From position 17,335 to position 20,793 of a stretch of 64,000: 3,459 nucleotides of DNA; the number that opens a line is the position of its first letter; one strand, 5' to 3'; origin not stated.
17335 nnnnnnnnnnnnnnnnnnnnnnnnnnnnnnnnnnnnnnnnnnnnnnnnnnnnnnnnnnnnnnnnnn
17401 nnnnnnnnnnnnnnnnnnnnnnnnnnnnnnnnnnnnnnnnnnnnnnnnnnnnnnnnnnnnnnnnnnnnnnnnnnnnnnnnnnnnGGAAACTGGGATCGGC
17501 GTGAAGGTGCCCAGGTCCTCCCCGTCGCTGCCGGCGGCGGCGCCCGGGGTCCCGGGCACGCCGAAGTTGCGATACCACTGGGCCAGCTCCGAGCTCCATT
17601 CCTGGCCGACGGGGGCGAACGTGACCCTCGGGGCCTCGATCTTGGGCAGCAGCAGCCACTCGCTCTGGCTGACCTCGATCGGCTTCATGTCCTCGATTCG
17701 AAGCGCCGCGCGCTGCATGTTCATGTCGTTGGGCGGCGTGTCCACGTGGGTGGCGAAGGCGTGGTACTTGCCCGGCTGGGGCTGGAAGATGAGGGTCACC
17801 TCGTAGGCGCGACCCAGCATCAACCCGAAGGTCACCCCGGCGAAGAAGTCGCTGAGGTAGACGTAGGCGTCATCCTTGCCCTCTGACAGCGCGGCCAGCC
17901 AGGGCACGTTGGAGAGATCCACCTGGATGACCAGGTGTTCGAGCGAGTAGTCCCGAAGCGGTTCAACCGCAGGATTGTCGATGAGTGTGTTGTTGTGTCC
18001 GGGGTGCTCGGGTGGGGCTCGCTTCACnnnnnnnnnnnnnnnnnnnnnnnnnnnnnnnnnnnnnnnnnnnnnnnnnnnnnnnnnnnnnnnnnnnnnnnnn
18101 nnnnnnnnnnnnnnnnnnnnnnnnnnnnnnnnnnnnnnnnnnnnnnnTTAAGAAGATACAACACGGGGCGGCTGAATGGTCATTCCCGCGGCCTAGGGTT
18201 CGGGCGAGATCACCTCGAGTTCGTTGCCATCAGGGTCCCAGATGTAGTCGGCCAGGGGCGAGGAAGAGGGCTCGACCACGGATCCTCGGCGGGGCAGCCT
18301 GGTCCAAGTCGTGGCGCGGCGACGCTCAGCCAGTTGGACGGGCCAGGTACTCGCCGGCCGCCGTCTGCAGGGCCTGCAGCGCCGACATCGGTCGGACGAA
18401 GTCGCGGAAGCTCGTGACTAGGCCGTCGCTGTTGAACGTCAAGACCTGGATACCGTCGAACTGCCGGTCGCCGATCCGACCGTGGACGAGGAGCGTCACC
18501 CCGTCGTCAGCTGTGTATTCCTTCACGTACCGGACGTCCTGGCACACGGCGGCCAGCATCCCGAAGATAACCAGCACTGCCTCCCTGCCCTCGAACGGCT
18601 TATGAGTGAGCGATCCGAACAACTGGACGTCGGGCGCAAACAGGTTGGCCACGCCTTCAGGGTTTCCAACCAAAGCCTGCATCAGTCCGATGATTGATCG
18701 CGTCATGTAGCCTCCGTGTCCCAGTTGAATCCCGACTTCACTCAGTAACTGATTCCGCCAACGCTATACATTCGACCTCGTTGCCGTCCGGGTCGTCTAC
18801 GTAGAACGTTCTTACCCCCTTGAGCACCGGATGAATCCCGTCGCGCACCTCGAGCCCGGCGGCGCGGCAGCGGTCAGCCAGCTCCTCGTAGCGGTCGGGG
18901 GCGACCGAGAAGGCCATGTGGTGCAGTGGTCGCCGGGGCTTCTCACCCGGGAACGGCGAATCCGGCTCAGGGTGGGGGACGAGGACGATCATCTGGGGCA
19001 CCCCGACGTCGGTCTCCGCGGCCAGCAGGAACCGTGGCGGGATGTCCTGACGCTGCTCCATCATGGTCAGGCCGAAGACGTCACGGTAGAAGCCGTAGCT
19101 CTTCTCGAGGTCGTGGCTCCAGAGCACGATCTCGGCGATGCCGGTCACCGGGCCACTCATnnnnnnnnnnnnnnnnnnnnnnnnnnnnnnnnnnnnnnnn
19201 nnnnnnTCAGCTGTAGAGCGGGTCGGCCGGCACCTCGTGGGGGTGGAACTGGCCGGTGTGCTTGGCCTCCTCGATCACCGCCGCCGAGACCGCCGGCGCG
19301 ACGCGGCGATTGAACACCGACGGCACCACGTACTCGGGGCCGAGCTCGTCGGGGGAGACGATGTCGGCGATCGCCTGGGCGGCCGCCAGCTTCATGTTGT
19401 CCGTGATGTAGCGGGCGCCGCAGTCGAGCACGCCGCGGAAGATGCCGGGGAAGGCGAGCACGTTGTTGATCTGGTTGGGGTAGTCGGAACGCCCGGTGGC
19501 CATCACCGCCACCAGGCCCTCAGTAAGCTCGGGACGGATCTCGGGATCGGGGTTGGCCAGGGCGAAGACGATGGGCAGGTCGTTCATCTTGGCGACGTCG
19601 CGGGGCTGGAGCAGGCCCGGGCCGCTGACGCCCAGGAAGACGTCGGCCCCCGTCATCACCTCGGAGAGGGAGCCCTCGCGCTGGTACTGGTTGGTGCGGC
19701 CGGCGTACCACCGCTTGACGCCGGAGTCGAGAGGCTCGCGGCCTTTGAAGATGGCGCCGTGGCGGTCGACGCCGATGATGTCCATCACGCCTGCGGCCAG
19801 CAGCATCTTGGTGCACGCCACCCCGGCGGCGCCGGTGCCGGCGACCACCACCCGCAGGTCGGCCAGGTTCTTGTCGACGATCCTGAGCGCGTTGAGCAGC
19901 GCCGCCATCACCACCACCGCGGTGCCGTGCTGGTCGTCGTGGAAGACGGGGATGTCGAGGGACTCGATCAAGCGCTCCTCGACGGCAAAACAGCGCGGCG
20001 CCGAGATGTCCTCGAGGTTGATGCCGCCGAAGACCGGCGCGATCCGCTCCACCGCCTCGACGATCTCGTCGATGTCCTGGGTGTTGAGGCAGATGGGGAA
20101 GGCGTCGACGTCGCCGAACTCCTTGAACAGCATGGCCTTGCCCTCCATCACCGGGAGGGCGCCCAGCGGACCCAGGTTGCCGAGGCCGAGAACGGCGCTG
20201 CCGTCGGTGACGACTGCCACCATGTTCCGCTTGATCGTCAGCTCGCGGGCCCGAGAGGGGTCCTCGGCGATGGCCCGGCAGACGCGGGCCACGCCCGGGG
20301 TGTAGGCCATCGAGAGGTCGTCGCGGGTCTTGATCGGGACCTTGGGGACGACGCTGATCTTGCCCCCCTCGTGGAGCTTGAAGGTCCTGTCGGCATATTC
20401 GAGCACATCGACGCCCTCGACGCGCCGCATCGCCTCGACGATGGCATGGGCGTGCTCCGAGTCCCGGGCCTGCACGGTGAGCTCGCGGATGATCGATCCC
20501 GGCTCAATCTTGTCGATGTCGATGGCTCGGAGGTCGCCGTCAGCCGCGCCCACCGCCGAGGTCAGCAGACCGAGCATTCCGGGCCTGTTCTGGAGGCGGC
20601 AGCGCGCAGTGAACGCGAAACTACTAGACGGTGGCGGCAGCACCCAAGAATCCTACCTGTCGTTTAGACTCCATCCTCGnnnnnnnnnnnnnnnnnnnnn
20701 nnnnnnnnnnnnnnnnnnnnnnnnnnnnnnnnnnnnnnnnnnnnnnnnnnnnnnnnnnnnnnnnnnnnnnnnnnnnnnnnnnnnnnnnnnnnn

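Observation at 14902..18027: Upf1-like SF1B helicase with an uncharacterised zinc-ribbon-containing N-terminal region and a poly-arginine tail, convergent with a double zinc-ribbon mini-protein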

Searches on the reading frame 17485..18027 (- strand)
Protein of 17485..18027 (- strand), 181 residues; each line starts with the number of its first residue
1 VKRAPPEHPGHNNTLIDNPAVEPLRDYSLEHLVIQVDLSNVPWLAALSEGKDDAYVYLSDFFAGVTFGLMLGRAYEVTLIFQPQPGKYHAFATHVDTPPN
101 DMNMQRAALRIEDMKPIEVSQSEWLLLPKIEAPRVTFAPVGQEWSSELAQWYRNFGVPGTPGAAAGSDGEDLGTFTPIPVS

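Call 48: predict_structure(alignment_id=A3)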
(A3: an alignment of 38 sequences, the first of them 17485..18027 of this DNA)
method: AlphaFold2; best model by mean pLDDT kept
length: 181 residues; sequences in the alignment: 38
mean_pLDDT: 79.4   pTM: 0.70
mean pLDDT of the five models: 79.4, 79.5, 78.6, 77.3, 76.5
residues with pLDDT >= 90: 110; 70-90: 19; 50-70: 14; < 50: 38
segments of 3 or more residues with pLDDT < 50: 1-3, 7-23, 162-166, 169-181
pLDDT, mean of each block of 10 residues (from residue 1): 46 37 62 97 97 98 94 85 95 94 93 96 91 95 95 71 47 42 32
secondary structure, 60 per line:
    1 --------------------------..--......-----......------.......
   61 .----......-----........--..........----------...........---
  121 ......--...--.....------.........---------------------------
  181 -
elements in order: E31-36 H42-47 H54-61 E66-71 E77-84 E87-96 E107-117 H121-126 E129-131 E134-138 H146-153

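Call 59: fold_search(model_id=the predicted structure, library=viral)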
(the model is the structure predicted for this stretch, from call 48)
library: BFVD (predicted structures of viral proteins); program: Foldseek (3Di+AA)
matches with E <= 10: 664; with E <= 0.001: 0
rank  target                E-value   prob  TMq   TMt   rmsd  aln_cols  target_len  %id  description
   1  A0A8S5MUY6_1          4.8e-02  0.51  0.26  0.07  10.6       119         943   11  Nuclease [Myoviridae sp. ctxZR60]
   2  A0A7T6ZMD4            7.3e-02  0.47  0.19  0.33   5.6        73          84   18  Uncharacterized protein [Providencia phage PSTRCR_114]
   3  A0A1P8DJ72            1.3e-01  0.13  0.21  0.17  10.1       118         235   14  (no name in the UniProt tables at hand)
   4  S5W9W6                1.4e-01  0.72  0.29  0.49   5.6        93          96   10  (no name in the UniProt tables at hand)
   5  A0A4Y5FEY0            2.2e-01  0.11  0.18  0.25  12.2       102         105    9  Uncharacterized protein [Lactobacillus phage 3-521]
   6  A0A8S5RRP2            2.5e-01  0.54  0.26  0.47   4.7        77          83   10  Uncharacterized protein [Myoviridae sp. ct5xZ3]
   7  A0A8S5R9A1            2.7e-01  0.09  0.16  0.19  18.0       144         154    6  Uncharacterized protein [virus sp. ctDYl1]
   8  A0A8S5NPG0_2          3.2e-01  0.25  0.25  0.06   7.6       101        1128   10  Crystallin beta/gamma motif-containing protein [Myoviridae sp. ct2th6]
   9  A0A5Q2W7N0            4.4e-01  0.18  0.15  0.03   9.1        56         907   14  (no name in the UniProt tables at hand)
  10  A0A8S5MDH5            4.4e-01  0.13  0.18  0.12  12.7        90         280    8  Lipocalin-like domain-containing protein [Siphoviridae sp. ctHeV6]
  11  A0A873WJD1            4.4e-01  0.10  0.19  0.26  12.4       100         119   18  Uncharacterized protein [Providencia phage Kokobel1]
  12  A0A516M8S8            4.4e-01  0.08  0.15  0.11  11.3       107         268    7  (no name in the UniProt tables at hand)
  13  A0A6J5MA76            4.7e-01  0.04  0.13  0.17  14.6       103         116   10  DUF6948 domain-containing protein [uncultured Caudovirales phage]
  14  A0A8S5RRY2            5.0e-01  0.15  0.22  0.22   7.7       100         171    7  Uncharacterized protein [Myoviridae sp. ct5xZ3]
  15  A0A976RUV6            5.0e-01  0.12  0.18  0.16  11.3        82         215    6  (no name in the UniProt tables at hand)
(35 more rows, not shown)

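Call 75: search_protein_families(library=phrogs, proteins=[window:17485-18027:-], max_evalue=0.001)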
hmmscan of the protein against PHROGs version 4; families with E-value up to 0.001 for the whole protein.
window:17485-18027:- (181 aa): 0 families

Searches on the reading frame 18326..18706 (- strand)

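Call 69: search_protein_families(library=padloc, proteins=[window:18326-18706:-], max_evalue=0.001)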
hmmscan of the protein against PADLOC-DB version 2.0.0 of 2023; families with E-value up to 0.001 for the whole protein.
window:18326-18706:- (126 aa): 0 families

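Call 70: search_protein_families(library=pfam, proteins=[window:18326-18706:-], max_evalue=0.00001)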
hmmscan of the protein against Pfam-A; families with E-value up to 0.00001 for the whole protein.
window:18326-18706:- (126 aa): 1 family
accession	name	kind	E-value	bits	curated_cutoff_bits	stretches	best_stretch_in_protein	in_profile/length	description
PF12680.13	SnoaL_2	-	3.2e-07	31.3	27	1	14-99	11-101/102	SnoaL-like domain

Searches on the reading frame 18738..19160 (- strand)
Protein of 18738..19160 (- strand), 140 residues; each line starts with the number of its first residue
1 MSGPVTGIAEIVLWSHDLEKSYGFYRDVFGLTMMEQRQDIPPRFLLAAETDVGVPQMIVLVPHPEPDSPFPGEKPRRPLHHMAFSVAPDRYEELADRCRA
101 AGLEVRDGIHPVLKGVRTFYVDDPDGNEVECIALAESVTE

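Call 69: search_protein_families(library=padloc, proteins=[window:18738-19160:-], max_evalue=0.001)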
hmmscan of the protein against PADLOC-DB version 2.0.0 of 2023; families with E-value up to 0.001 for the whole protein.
window:18738-19160:- (140 aa): 0 families

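Call 70: search_protein_families(library=pfam, proteins=[window:18738-19160:-], max_evalue=0.00001)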
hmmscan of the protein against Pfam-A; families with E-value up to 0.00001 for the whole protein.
window:18738-19160:- (140 aa): 2 families
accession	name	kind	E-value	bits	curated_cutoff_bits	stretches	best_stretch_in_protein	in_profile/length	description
PF00903.31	Glyoxalase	-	1.2e-13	51.9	20.6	1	8-130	2-120/121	Glyoxalase/Bleomycin resistance protein/Dioxygenase superfamily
PF22677.2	Ble-like_N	-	2e-06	27.9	24.5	1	15-35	9-29/41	Bleomycin resistance protein-like N-terminal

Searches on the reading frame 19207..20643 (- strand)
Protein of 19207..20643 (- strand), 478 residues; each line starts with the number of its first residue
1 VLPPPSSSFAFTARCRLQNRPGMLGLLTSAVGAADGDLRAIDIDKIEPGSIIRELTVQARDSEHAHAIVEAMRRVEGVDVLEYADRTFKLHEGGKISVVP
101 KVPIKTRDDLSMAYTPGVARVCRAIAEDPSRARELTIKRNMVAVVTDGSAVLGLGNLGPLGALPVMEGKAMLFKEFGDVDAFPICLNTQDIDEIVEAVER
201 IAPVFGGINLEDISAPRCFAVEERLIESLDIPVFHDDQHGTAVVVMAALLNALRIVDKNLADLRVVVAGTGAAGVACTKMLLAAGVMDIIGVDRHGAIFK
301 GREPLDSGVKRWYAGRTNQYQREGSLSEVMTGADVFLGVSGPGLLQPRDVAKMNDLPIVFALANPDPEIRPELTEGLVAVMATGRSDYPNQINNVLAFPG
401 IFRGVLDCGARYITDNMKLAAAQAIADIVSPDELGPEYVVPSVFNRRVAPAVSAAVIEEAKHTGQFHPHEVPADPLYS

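Call 69: search_protein_families(library=padloc, proteins=[window:19207-20643:-], max_evalue=0.001)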
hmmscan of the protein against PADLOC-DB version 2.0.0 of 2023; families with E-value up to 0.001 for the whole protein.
window:19207-20643:- (478 aa): 0 families

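Call 70: search_protein_families(library=pfam, proteins=[window:19207-20643:-], max_evalue=0.00001)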
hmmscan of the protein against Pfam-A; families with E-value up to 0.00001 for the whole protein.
window:19207-20643:- (478 aa): 3 families
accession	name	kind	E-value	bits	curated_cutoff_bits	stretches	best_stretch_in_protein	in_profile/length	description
PF00390.24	malic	-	4.6e-32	111.7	23.1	1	94-225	2-181/182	Malic enzyme, N-terminal domain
PF03949.21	Malic_M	-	7.6e-28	98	23.5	1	240-460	3-257/258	Malic enzyme, NAD binding domain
PF13291.12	ACT_4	-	4.5e-06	27.7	27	0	7-79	3-76/80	ACT domain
